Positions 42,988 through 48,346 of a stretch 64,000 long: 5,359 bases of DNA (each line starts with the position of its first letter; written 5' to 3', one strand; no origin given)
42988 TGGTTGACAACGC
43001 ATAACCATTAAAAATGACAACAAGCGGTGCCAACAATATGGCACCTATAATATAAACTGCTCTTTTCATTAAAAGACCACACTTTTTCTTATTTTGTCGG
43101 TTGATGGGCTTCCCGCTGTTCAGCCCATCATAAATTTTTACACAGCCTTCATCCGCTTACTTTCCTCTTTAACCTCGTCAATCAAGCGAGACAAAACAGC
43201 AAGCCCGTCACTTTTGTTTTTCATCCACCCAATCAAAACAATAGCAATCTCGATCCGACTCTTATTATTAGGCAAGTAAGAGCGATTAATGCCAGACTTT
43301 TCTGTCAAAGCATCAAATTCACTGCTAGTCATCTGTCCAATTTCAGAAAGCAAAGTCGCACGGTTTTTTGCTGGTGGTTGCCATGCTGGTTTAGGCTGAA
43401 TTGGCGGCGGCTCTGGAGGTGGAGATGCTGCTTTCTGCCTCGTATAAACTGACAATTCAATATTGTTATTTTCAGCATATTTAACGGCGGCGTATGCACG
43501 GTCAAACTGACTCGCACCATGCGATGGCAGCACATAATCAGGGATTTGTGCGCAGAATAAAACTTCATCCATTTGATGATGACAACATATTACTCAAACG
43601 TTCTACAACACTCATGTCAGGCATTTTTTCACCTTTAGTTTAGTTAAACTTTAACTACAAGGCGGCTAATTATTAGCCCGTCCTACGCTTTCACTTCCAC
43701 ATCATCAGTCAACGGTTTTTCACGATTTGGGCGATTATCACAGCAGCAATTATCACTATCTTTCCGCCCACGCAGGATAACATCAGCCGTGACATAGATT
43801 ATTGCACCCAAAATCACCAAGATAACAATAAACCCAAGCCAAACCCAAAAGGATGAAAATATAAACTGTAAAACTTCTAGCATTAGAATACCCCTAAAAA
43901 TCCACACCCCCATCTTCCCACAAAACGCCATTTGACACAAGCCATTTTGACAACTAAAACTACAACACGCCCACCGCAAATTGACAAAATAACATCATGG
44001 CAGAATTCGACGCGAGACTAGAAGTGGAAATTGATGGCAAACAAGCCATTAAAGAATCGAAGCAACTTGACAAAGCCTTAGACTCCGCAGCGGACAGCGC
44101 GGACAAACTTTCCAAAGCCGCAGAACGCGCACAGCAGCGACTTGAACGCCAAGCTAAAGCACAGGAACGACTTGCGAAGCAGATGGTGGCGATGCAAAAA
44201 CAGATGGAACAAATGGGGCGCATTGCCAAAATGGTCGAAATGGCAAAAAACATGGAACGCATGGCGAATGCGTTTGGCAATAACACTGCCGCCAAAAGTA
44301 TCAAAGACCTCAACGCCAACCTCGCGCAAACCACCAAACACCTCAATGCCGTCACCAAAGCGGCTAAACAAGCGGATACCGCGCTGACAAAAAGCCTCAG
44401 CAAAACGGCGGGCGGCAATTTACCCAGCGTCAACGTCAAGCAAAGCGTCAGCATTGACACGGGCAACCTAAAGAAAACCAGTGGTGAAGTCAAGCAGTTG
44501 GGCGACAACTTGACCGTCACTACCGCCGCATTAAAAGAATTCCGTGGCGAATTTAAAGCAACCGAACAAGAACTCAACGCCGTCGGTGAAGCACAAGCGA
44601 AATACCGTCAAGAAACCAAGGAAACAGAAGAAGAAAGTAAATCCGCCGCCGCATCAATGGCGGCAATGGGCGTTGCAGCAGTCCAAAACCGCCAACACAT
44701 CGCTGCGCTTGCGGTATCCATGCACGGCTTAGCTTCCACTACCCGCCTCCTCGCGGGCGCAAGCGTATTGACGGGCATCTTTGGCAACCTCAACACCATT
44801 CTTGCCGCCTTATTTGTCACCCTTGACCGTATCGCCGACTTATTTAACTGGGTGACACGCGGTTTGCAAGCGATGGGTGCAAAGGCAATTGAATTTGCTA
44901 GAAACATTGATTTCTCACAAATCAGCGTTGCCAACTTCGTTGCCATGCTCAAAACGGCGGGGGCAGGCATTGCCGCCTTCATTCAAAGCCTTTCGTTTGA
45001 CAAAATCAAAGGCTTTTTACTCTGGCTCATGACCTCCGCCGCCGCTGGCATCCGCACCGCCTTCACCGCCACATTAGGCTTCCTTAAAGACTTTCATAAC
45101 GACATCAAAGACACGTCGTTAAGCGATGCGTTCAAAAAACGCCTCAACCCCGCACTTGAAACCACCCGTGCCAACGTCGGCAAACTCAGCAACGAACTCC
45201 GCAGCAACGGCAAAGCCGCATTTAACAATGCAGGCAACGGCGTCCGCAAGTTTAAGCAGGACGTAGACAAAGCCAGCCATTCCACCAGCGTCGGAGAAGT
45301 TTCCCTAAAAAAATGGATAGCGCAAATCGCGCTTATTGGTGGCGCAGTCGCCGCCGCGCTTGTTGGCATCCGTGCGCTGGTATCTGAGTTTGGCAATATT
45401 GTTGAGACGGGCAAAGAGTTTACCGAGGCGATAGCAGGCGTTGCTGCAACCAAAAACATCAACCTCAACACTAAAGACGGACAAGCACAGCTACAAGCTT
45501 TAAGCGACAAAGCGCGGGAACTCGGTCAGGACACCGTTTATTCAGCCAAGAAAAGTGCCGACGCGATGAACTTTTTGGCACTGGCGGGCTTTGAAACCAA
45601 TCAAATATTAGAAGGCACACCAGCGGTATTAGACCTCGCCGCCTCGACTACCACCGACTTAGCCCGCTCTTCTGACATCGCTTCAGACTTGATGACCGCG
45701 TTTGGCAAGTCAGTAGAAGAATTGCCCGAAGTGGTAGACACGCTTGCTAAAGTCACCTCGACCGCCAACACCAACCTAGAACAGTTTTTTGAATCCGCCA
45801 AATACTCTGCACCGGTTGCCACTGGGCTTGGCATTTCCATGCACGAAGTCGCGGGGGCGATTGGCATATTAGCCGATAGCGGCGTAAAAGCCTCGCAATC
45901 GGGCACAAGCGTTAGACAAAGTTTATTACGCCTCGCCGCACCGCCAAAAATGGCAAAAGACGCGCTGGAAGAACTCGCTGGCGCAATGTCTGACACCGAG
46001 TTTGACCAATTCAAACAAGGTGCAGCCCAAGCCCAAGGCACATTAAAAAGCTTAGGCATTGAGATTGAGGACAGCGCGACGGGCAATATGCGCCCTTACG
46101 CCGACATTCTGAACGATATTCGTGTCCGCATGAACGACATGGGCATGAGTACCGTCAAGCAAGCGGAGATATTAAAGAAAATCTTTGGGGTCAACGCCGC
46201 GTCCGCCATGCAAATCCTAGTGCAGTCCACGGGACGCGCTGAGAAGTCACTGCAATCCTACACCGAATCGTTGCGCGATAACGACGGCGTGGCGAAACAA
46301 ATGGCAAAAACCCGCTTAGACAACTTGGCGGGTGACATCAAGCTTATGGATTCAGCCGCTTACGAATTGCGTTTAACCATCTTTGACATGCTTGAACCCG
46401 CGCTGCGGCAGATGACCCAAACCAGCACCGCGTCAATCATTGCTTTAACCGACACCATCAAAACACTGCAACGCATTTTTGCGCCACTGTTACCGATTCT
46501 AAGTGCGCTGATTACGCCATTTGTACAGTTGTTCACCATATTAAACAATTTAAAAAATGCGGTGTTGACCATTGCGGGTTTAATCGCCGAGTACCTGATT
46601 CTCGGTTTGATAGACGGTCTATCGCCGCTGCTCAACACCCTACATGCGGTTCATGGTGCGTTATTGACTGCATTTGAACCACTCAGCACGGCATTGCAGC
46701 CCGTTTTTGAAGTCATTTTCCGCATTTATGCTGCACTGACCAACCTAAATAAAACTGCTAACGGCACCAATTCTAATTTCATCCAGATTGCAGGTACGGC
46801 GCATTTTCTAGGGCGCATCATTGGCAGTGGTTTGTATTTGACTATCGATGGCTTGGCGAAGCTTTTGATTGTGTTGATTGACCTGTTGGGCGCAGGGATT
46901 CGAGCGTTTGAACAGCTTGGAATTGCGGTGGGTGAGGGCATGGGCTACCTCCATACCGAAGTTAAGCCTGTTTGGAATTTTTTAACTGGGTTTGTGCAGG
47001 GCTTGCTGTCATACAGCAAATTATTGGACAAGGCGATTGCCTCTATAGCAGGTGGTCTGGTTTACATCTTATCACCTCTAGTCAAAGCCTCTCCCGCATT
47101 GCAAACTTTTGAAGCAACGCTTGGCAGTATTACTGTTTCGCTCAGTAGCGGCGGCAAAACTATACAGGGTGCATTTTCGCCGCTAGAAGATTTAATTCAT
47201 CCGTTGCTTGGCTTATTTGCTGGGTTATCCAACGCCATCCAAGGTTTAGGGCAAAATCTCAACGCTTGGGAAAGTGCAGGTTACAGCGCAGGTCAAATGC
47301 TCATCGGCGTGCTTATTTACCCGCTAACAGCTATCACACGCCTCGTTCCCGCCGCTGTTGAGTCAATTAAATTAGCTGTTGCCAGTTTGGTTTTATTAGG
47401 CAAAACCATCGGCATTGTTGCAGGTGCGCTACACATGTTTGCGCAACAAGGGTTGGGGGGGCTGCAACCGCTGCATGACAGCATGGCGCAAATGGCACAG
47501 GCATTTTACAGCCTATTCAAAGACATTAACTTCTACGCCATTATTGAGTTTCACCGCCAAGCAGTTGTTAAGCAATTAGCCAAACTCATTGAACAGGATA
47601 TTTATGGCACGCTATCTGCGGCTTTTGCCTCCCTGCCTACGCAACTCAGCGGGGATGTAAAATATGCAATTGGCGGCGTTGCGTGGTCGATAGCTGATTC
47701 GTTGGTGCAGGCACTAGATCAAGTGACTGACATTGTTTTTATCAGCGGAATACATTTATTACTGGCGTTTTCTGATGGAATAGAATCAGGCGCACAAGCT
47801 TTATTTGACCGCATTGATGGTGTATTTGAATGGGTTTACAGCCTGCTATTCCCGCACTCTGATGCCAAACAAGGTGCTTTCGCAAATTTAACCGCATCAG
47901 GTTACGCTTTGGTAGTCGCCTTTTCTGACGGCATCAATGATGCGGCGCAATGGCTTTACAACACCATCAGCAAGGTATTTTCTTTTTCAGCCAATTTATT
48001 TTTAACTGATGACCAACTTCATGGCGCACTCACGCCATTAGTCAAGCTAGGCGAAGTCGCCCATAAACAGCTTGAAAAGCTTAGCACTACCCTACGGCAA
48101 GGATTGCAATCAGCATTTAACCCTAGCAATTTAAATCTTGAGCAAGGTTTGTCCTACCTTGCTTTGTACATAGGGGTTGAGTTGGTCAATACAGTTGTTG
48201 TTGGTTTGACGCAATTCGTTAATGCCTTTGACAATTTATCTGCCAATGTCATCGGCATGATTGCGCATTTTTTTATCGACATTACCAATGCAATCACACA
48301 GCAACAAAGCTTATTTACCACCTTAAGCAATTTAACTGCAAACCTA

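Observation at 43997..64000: One uninterrupted >20-kb reading frame (>6,668 codons, still open at the window end) missing from the ORF track: a giant tape-measure-like protein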

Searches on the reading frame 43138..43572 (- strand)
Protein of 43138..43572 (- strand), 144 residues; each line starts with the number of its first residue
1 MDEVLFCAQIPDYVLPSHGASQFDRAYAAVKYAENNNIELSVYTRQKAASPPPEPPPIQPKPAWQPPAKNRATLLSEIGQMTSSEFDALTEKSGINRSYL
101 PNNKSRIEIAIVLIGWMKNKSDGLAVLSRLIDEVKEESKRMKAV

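Call 100: find_encoding_contigs(protein=window:43138-43572:-, flank=10000, max_places=10)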
Protein window:43138-43572:- (144 aa): 1 contig read that carries it; 1 place shown.
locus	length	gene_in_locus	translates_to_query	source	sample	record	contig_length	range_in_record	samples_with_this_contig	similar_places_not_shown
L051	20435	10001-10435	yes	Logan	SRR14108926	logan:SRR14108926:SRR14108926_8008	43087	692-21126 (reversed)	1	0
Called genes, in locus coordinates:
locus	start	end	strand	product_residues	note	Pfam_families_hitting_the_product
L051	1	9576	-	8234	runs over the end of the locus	-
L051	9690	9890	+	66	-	-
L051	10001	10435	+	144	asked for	-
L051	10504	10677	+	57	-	-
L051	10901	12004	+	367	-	PF00712:DNA_pol3_beta, PF02767:DNA_pol3_beta_2, PF02768:DNA_pol3_beta_3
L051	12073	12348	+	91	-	-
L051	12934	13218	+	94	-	-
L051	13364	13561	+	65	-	-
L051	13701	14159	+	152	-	-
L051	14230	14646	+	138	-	-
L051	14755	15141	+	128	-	-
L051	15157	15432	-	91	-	-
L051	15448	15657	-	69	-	-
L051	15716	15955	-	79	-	-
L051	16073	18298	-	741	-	-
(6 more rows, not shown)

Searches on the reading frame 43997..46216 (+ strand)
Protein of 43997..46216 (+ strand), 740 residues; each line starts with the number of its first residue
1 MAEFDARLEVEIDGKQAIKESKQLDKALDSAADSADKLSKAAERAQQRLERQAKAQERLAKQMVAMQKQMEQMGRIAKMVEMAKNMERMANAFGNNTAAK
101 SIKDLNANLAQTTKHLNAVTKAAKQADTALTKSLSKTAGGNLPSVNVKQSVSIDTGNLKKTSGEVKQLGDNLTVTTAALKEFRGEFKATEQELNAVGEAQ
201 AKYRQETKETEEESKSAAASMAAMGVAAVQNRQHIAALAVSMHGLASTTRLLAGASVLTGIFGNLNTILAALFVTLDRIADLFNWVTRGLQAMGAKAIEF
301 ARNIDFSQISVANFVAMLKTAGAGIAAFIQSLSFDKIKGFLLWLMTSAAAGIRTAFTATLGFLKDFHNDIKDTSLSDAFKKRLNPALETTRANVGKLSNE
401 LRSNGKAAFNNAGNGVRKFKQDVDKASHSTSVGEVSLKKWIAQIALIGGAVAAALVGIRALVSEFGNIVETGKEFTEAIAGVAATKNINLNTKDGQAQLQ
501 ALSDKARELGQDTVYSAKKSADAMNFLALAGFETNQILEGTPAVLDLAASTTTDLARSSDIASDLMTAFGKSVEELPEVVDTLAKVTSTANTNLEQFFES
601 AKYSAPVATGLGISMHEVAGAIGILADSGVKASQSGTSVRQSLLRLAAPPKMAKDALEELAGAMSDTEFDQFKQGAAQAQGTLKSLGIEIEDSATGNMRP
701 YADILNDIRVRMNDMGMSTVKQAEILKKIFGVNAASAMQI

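Call 42: search_protein_families(library=pfam, proteins=[window:43997-46216:+], max_evalue=0.1)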
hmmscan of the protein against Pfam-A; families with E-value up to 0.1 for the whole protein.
window:43997-46216:+ (740 aa): 7 families
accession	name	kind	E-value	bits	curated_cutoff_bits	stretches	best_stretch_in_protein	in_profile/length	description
PF10145.14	PhageMin_Tail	-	3.4e-45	154.8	33.2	1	503-731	1-201/201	Phage-related minor tail protein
PF09351.15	DUF1993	-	0.0087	16.5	23.4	1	36-130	18-110/161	Domain of unknown function (DUF1993)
PF13094.11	CENP-Q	-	0.064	13.8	28.5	0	9-132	19-156/162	CENP-Q, a CENPA-CAD centromere complex subunit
PF20552.4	HTH_62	-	0.071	13.6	27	0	560-589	22-51/72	Recombinase-like helix-turn-helix domain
PF10498.14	IFT57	-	0.072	12.5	40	0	25-213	142-325/360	Intra-flagellar transport protein 57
PF01895.24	PhoU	-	0.08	13.8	23.5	0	22-91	10-80/89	PhoU domain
PF13012.11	MitMem_reg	-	0.084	13.2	26.6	0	97-148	29-79/113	Maintenance of mitochondrial structure and function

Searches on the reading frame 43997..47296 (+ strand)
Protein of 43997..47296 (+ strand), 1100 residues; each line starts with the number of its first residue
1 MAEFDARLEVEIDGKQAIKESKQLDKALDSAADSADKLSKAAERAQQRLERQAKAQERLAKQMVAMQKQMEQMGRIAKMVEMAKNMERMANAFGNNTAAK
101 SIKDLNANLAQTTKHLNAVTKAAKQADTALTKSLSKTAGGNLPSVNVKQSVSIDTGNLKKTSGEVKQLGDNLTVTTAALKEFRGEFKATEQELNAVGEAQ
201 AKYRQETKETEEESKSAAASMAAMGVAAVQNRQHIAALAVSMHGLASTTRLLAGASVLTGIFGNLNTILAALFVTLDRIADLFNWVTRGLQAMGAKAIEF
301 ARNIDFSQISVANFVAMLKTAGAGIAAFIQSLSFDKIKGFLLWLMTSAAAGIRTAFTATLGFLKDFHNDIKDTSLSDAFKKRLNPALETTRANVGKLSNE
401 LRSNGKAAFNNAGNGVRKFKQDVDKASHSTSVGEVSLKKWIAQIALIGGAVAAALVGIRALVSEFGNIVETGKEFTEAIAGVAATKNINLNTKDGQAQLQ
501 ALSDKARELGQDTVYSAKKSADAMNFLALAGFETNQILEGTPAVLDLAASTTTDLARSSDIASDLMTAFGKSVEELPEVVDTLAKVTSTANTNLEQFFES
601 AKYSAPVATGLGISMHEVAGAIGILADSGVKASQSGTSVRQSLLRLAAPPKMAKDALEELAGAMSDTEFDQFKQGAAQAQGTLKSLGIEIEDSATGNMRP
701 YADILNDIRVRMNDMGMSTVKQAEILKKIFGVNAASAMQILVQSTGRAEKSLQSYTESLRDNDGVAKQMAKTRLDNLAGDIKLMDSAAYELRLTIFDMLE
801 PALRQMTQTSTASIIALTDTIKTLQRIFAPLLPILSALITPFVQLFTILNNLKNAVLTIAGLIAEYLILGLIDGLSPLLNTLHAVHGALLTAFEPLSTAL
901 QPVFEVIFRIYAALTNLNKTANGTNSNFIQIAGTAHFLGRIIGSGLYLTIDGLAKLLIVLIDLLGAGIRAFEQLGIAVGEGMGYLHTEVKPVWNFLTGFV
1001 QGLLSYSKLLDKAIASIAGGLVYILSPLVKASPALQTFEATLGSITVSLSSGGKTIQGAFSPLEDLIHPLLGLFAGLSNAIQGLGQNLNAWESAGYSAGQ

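Call 72: find_related_loci(query=A1, collection=metagenome_contigs, flank=10000)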
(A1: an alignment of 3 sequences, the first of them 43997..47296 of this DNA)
Query A1 (1100 aa) in metagenome_contigs; peptide patterns used: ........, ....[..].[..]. (x = any residue, [..] = any of these).
583 stretches matched a pattern; 36 encode a relative of the query (tblastn E <= 1e-3); 36 distinct loci.
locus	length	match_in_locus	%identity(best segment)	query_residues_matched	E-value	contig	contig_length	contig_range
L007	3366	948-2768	29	469-1093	1e-45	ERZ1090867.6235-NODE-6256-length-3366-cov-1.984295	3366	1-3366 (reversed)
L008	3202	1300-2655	29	498-955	6e-45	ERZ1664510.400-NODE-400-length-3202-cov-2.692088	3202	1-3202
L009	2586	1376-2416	34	499-871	2e-45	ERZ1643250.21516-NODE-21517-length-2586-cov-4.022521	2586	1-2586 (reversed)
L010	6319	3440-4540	33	497-882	1e-43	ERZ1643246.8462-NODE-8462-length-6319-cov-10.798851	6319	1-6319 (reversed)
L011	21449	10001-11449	29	455-955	3e-43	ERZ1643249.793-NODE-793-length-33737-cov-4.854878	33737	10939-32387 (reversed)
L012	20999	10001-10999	31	441-819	4e-42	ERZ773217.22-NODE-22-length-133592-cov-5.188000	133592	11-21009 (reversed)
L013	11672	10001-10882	32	497-826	8e-42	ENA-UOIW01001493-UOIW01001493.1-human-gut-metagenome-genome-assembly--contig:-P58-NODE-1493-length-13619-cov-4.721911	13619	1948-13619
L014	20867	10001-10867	33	498-818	5e-42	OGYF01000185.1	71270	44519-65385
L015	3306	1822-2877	33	414-814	4e-42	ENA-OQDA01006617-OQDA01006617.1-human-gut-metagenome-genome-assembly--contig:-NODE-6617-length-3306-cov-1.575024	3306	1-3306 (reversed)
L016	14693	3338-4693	30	498-955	7e-41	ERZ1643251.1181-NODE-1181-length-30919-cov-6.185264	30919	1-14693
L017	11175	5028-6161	32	466-868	4e-40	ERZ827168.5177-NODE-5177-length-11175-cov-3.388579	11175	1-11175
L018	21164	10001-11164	31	469-877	1e-39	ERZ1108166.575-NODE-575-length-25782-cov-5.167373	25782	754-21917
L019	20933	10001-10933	33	466-814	3e-39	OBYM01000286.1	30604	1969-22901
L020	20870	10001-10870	32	498-819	3e-39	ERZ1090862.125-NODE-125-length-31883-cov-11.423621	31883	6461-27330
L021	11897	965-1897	32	466-814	3e-39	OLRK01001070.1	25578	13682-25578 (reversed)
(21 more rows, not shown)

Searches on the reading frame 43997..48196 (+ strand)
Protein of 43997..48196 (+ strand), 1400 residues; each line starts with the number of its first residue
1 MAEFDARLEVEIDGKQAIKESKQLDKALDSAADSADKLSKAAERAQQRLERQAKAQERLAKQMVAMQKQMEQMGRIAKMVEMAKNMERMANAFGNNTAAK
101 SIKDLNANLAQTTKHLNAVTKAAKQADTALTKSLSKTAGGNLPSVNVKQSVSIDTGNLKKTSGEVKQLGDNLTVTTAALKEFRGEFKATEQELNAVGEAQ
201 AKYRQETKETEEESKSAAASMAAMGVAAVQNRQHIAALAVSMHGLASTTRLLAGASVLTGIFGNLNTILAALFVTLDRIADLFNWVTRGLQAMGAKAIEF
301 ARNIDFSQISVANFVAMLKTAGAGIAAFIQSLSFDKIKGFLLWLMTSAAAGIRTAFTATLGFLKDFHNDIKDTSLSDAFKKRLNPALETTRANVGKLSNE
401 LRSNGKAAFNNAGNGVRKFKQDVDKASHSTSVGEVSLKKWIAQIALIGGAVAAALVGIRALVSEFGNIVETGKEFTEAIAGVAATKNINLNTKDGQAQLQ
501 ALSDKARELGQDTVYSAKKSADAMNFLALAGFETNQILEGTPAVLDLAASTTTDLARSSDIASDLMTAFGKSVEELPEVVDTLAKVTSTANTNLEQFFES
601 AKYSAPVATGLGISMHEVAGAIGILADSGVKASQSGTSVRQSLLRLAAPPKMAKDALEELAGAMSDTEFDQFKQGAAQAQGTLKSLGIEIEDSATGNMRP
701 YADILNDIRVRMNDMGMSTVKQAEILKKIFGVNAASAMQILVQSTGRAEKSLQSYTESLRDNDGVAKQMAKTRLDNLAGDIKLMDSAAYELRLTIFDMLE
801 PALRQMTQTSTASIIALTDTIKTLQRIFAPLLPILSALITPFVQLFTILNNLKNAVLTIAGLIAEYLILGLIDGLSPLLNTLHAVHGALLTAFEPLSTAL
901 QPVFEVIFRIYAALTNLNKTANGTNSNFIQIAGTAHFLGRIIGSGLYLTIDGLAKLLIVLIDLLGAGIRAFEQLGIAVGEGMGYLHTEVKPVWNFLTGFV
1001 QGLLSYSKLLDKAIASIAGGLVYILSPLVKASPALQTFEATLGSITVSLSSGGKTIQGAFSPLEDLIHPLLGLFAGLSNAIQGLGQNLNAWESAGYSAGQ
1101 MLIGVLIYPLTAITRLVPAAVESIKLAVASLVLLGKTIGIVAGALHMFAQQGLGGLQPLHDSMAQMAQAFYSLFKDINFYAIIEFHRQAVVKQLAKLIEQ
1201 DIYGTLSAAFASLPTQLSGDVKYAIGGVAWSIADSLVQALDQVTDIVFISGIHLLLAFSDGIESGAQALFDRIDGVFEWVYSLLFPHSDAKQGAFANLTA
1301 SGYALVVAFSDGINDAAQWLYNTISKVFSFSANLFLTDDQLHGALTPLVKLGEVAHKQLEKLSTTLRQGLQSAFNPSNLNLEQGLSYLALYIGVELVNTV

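Call 69: search_protein_families(library=ncbifam, proteins=[window:43997-48196:+], max_evalue=0.01)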
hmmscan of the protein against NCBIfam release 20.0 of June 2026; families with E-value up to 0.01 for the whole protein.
window:43997-48196:+ (1400 aa): 2 families
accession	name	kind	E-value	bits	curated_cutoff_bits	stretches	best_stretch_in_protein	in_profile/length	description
TIGR01760.1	tape_meas_TP901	equivalog_domain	6.4e-55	186.6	28.8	1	459-825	2-331/349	phage tail tape measure protein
TIGR02168.1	SMC_prok_B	equivalog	4.3e-05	21.4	567.35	1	20-240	275-498/1181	chromosome segregation protein SMC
